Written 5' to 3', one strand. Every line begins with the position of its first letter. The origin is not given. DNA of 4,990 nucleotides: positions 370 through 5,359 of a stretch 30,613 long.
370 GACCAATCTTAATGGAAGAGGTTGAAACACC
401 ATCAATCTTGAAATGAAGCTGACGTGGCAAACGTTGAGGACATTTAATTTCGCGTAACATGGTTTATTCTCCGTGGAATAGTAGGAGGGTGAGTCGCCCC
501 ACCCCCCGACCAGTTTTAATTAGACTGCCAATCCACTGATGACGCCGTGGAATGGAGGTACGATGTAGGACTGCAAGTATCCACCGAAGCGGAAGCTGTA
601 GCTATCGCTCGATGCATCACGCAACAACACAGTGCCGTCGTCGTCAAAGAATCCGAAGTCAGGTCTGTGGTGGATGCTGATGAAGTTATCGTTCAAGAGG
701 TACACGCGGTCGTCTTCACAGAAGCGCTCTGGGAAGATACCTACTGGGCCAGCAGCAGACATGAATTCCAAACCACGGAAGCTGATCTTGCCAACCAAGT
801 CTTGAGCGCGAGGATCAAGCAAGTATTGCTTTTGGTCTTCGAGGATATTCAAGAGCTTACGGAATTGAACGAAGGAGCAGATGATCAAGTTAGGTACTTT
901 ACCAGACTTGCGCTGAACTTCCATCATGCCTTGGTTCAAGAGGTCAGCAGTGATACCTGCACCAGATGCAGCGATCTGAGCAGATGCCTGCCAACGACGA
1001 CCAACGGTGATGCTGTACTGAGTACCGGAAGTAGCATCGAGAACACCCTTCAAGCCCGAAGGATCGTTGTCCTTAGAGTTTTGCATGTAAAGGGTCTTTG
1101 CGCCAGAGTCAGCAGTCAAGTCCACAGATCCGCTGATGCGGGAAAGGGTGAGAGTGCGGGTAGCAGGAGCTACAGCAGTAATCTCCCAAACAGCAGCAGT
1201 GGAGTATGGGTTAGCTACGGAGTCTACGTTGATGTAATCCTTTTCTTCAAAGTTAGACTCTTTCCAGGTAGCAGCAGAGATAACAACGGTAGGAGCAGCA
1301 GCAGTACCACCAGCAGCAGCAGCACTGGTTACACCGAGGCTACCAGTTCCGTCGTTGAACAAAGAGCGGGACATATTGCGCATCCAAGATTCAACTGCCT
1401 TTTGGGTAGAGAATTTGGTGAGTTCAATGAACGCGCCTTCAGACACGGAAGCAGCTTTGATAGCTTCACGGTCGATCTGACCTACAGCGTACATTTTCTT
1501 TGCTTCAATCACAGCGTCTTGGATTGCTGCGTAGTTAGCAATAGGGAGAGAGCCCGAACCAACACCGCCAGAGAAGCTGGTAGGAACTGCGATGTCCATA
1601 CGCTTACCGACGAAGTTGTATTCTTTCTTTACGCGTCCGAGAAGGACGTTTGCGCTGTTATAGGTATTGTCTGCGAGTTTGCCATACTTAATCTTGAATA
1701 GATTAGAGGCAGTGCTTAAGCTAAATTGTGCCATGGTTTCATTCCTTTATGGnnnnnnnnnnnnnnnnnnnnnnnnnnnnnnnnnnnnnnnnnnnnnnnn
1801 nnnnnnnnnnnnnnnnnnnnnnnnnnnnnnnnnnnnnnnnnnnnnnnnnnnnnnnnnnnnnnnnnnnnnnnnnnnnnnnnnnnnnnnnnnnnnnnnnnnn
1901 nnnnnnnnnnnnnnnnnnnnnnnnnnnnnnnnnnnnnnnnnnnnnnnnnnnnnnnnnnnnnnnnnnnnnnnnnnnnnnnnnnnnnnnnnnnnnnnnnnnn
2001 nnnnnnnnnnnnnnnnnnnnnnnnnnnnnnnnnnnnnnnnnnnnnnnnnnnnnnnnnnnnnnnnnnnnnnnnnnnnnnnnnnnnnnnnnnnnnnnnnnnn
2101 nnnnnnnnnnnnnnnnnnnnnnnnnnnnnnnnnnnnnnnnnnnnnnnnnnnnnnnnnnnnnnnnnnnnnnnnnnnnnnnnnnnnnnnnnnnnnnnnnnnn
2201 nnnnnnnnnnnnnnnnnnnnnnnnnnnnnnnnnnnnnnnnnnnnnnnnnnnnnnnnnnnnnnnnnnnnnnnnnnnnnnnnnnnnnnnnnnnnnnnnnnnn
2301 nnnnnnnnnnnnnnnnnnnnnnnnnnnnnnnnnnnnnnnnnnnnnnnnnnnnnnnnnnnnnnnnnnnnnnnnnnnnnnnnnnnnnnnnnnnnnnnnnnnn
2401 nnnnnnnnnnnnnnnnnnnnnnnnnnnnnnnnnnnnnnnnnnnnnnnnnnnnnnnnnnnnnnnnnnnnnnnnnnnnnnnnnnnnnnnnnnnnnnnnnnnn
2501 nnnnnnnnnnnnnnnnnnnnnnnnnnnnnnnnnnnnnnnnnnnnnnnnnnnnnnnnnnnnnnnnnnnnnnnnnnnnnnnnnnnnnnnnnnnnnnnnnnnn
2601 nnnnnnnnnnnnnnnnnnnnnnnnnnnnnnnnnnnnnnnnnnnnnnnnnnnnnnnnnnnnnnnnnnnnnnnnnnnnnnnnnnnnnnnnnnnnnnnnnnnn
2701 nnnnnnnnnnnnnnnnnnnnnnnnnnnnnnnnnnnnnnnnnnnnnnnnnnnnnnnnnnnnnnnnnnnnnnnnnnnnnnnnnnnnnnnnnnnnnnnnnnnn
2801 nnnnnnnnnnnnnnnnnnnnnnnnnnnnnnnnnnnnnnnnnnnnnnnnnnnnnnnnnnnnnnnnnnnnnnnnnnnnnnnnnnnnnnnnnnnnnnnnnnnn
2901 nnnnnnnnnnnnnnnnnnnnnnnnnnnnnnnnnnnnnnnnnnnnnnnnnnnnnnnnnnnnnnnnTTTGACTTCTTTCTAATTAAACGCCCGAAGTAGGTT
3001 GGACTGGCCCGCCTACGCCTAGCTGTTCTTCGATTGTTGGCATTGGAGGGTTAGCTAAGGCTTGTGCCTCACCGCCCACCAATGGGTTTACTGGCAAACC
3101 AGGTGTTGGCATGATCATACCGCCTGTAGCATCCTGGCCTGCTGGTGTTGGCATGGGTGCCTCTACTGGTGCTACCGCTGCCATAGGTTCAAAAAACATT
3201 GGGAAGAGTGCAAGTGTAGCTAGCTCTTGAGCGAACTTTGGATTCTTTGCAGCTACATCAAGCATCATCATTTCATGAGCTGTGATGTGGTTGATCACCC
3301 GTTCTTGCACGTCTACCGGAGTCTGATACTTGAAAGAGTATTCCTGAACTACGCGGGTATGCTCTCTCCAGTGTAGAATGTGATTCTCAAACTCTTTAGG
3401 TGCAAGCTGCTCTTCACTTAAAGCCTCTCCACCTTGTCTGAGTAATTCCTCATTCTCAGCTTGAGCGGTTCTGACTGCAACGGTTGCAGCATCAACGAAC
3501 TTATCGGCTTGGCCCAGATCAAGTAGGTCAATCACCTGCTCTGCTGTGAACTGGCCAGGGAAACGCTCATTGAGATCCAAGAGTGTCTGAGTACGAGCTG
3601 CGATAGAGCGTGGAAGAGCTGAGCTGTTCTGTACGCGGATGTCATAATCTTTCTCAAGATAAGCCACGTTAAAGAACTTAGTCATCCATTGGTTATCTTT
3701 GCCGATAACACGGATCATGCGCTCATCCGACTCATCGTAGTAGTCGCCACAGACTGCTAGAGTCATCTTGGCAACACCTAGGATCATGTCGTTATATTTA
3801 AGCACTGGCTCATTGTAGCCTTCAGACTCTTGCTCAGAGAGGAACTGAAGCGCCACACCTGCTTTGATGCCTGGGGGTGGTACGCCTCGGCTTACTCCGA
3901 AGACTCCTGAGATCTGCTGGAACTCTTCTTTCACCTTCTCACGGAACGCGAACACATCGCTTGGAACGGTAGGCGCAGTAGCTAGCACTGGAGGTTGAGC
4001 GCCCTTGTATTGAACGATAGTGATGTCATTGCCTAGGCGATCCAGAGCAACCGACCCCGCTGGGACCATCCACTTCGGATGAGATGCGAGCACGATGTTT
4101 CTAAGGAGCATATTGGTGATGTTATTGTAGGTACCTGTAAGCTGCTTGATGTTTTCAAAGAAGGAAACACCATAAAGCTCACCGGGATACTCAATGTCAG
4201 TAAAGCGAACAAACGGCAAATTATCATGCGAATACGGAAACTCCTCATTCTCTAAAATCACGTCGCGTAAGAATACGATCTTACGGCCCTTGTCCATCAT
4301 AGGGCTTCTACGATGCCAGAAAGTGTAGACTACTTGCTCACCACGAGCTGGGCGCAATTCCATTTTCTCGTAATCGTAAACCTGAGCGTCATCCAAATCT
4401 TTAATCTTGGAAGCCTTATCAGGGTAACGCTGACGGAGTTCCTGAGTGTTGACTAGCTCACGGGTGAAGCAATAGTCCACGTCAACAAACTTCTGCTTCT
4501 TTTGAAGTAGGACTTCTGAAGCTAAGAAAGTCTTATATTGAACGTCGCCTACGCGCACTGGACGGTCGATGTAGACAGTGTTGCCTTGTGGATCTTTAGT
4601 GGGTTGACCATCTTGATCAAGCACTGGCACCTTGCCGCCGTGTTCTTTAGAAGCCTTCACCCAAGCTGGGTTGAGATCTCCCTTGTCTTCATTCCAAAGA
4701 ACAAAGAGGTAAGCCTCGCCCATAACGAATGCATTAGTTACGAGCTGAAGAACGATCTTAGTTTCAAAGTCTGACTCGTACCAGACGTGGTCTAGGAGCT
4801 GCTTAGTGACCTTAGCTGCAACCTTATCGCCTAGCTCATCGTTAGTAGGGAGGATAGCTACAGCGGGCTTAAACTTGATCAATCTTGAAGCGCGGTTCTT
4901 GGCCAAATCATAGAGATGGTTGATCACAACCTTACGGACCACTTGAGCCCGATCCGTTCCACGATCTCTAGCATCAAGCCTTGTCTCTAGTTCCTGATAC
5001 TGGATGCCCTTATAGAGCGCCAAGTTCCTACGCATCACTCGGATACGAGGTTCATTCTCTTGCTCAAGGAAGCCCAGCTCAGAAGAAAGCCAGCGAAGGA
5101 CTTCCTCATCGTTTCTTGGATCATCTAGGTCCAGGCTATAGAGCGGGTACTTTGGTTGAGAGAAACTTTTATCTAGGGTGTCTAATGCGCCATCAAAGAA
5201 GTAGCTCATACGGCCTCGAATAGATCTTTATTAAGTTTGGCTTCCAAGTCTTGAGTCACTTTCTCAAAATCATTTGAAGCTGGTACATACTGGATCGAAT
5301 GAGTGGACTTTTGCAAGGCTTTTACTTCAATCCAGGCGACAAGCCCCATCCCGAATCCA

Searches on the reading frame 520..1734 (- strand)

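Call 12: search_protein_families(library=pfam, proteins=[window:520-1734:-], max_evalue=0.01)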
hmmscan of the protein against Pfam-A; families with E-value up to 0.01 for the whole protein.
window:520-1734:- (404 aa): 1 family
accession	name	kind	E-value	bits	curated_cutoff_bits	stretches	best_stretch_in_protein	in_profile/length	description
PF17236.8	SU10_MCP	-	7.4e-06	26.1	24.1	1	223-355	135-250/292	SU10 major capsid protein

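Call 13: search_protein_families(library=phrogs, proteins=[window:520-1734:-], max_evalue=0.001)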
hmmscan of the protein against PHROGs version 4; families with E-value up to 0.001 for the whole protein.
window:520-1734:- (404 aa): 2 families
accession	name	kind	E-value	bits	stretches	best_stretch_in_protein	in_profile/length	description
phrog_14242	-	head and packaging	1e-13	51.8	1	5-380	4-365/396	major head protein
phrog_9953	-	head and packaging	0.00058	20.3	0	18-160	22-174/329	major head protein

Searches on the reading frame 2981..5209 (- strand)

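Call 12: search_protein_families(library=pfam, proteins=[window:2981-5209:-], max_evalue=0.01)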
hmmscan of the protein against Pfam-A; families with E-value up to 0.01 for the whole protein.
window:2981-5209:- (742 aa): 3 families
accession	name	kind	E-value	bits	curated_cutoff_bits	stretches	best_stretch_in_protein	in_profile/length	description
PF16510.12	P22_portal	-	4.6e-16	58.9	26.1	1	237-586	151-558/594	Phage P22-like portal protein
PF23899.1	SU10_portal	-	4.7e-14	52.2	30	1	116-445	72-429/593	Phage SU10 portal protein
PF05133.19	SPP1_portal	-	0.0088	15.5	25.5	0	47-176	3-113/416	Phage portal protein, SPP1 Gp6-like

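Call 13: search_protein_families(library=phrogs, proteins=[window:2981-5209:-], max_evalue=0.001)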
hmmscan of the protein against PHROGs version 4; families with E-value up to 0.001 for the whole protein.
window:2981-5209:- (742 aa): 3 families
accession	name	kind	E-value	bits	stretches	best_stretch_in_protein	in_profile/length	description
phrog_156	-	head and packaging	2.3e-31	109.9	1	57-588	31-573/681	portal protein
phrog_332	-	connector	5.1e-13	49.2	1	34-438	7-376/560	head-tail adaptor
phrog_1216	-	head and packaging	5.1e-07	29.6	1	270-443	277-462/714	portal protein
